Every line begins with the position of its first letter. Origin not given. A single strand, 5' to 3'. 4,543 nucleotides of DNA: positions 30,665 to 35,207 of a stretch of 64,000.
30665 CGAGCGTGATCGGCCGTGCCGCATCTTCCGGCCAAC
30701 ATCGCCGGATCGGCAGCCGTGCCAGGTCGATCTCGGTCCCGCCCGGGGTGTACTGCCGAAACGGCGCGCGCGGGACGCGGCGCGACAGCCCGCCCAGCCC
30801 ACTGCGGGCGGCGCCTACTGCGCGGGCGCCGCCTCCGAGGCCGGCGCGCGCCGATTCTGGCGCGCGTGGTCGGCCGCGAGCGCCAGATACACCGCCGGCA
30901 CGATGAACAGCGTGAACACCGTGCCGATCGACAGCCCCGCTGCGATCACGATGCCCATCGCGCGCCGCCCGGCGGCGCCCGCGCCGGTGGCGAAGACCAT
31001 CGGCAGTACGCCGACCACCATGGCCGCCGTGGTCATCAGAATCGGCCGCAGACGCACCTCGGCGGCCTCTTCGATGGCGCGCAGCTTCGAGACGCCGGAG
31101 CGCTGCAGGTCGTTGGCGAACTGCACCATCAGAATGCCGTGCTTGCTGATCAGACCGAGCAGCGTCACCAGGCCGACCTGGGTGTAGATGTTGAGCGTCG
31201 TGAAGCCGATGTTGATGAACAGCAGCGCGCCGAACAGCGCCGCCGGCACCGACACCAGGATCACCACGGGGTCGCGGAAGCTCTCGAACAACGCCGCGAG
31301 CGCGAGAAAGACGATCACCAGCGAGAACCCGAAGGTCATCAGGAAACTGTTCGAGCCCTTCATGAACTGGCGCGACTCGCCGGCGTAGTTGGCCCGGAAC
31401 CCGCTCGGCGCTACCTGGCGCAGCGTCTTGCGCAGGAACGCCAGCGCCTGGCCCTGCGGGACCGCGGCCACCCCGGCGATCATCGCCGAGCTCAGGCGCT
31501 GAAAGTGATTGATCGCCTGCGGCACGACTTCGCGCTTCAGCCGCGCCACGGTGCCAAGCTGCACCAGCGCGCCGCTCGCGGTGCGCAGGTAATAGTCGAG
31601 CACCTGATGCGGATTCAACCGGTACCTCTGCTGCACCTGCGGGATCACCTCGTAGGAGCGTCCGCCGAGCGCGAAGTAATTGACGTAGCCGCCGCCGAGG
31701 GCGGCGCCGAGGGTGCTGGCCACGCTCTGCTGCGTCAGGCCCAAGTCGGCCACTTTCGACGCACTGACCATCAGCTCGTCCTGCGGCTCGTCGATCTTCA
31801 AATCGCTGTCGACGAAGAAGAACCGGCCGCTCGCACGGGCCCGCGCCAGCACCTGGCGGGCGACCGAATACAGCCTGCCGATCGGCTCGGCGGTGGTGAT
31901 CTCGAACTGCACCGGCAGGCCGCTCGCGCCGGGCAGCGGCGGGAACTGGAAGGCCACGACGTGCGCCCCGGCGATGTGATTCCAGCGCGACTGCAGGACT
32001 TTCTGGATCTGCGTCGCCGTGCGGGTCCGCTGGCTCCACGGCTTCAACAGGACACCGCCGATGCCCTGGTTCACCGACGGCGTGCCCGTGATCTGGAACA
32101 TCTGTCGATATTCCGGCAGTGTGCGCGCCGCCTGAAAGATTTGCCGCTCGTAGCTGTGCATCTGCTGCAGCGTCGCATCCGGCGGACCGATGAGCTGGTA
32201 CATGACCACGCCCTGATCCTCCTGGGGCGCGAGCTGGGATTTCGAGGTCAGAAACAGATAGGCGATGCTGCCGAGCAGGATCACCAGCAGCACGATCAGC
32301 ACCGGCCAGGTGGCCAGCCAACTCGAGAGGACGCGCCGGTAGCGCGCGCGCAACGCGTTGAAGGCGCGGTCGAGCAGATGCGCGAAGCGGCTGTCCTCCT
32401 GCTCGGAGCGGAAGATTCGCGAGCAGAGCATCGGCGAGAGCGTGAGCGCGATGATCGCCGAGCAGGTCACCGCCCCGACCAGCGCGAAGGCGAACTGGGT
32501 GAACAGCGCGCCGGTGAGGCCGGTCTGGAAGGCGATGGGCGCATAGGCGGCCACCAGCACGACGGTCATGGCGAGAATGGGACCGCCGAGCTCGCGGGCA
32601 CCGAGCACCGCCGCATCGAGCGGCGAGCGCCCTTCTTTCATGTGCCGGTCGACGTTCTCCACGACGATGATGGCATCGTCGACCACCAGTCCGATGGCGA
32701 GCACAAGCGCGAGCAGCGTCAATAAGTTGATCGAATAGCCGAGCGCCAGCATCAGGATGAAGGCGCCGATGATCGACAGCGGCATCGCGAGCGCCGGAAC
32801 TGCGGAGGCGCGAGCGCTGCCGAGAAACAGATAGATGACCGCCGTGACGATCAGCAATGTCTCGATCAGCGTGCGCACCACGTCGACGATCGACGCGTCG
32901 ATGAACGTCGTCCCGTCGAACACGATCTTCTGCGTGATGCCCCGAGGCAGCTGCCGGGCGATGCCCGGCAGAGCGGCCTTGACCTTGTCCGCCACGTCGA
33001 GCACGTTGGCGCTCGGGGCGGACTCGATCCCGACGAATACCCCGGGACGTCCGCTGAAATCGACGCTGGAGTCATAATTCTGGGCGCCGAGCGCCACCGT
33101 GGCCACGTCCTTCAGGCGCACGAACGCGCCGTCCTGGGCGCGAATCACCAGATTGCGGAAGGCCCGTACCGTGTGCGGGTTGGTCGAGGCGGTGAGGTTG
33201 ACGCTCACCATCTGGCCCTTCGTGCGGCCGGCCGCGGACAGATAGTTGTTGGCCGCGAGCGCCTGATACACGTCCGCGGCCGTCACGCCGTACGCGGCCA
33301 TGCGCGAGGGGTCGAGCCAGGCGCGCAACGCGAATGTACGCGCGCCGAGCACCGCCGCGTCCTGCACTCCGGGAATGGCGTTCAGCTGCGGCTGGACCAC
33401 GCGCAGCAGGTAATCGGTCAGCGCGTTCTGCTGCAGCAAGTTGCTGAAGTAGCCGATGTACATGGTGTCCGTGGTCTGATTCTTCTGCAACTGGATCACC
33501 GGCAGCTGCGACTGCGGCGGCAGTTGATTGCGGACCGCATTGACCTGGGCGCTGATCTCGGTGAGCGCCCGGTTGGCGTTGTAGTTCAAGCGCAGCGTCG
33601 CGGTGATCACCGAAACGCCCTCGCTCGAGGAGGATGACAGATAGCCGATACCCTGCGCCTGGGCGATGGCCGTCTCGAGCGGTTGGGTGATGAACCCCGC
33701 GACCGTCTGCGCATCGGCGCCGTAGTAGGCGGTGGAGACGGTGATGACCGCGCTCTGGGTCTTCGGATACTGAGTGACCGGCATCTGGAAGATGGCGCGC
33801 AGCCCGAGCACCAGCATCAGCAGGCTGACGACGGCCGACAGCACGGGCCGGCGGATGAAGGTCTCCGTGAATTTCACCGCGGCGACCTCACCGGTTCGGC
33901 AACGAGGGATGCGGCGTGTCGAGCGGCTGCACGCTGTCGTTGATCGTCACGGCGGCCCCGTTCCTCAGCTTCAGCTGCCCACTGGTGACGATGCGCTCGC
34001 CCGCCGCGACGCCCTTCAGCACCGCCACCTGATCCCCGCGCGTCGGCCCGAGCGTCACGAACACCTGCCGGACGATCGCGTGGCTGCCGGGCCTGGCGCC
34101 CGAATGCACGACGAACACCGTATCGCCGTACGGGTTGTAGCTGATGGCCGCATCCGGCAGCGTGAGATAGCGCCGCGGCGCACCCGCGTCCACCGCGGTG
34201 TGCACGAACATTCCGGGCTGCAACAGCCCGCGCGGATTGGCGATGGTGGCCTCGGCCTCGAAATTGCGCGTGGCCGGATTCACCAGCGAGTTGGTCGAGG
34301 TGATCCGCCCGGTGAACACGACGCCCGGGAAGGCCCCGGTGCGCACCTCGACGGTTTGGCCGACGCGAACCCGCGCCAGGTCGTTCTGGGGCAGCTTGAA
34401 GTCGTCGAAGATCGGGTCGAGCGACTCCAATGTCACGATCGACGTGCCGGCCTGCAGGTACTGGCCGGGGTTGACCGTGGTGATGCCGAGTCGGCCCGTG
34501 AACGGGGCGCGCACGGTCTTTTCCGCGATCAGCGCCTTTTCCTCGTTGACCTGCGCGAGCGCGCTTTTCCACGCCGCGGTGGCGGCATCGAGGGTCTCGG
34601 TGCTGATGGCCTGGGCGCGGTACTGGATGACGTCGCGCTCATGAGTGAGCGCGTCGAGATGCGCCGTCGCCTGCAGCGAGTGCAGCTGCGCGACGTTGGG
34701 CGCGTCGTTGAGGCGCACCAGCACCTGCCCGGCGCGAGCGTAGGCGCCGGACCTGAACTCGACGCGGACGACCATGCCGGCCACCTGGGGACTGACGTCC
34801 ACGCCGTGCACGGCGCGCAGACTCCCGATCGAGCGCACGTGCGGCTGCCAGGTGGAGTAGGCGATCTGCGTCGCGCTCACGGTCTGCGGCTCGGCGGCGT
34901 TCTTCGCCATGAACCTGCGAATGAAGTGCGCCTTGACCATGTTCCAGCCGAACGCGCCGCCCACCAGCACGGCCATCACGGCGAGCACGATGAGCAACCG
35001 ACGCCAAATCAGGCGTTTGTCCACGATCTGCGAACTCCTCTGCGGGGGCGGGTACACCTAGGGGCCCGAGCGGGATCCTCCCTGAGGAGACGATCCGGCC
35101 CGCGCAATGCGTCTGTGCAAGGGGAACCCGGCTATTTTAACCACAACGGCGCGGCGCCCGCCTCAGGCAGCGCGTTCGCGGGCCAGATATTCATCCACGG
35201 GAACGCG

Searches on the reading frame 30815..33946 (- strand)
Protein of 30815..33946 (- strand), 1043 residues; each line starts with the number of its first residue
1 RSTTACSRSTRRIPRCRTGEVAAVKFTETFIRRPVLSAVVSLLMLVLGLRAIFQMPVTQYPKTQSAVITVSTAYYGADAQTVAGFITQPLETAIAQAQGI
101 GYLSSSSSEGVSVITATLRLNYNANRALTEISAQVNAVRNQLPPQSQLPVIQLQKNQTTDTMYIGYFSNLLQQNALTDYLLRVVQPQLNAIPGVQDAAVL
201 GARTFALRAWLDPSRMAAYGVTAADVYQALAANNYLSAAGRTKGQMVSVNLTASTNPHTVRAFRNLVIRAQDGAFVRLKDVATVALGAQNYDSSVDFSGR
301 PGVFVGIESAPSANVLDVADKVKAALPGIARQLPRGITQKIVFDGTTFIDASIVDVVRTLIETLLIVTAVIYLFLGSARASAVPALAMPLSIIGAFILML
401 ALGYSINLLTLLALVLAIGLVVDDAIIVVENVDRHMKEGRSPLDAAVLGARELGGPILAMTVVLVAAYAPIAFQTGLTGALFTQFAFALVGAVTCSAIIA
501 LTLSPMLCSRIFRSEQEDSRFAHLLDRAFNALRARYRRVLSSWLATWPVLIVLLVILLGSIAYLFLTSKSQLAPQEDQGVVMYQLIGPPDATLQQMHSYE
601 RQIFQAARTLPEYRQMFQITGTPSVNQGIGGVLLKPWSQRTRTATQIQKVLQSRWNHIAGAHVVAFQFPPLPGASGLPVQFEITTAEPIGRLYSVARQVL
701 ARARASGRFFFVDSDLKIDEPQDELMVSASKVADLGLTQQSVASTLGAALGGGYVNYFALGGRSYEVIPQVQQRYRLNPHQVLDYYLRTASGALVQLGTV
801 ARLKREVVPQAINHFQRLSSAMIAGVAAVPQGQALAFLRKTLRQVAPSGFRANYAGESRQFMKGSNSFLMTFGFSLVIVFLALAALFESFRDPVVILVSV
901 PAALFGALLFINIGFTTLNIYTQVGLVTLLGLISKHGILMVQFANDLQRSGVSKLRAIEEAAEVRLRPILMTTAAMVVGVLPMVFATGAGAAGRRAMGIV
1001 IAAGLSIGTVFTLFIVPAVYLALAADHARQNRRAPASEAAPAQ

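Call 57: search_protein_families(library=pfam, proteins=[window:30815-33946:-], max_evalue=0.00001)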
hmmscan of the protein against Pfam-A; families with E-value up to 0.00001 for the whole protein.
window:30815-33946:- (1043 aa): 1 family
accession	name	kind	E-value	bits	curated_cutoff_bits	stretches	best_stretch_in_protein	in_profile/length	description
PF00873.25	ACR_tran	-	6.8e-255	848.8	28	1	27-1023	2-1020/1021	AcrB/AcrD/AcrF family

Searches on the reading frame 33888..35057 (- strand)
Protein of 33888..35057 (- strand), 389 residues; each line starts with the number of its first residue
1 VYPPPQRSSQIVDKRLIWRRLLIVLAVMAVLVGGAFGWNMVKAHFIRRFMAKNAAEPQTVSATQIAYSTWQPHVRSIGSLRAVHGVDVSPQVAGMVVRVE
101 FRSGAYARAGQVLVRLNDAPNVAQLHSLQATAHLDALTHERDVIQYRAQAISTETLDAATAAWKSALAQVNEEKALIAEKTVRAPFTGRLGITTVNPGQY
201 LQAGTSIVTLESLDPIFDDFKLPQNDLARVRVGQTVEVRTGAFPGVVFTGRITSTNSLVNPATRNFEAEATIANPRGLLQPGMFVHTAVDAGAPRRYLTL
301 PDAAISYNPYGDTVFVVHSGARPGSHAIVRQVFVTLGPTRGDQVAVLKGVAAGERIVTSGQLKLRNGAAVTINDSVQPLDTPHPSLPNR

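Call 57: search_protein_families(library=pfam, proteins=[window:33888-35057:-], max_evalue=0.00001)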
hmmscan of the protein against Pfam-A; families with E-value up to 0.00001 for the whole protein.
window:33888-35057:- (389 aa): 2 families
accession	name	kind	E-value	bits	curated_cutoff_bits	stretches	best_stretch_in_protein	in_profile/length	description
PF16576.10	HlyD_D23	-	6.5e-26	91.4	30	1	86-285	20-214/214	Barrel-sandwich domain of CusB or HlyD membrane-fusion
PF13437.12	HlyD_3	-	2.5e-14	54.3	22.2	1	181-282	1-106/106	HlyD family secretion protein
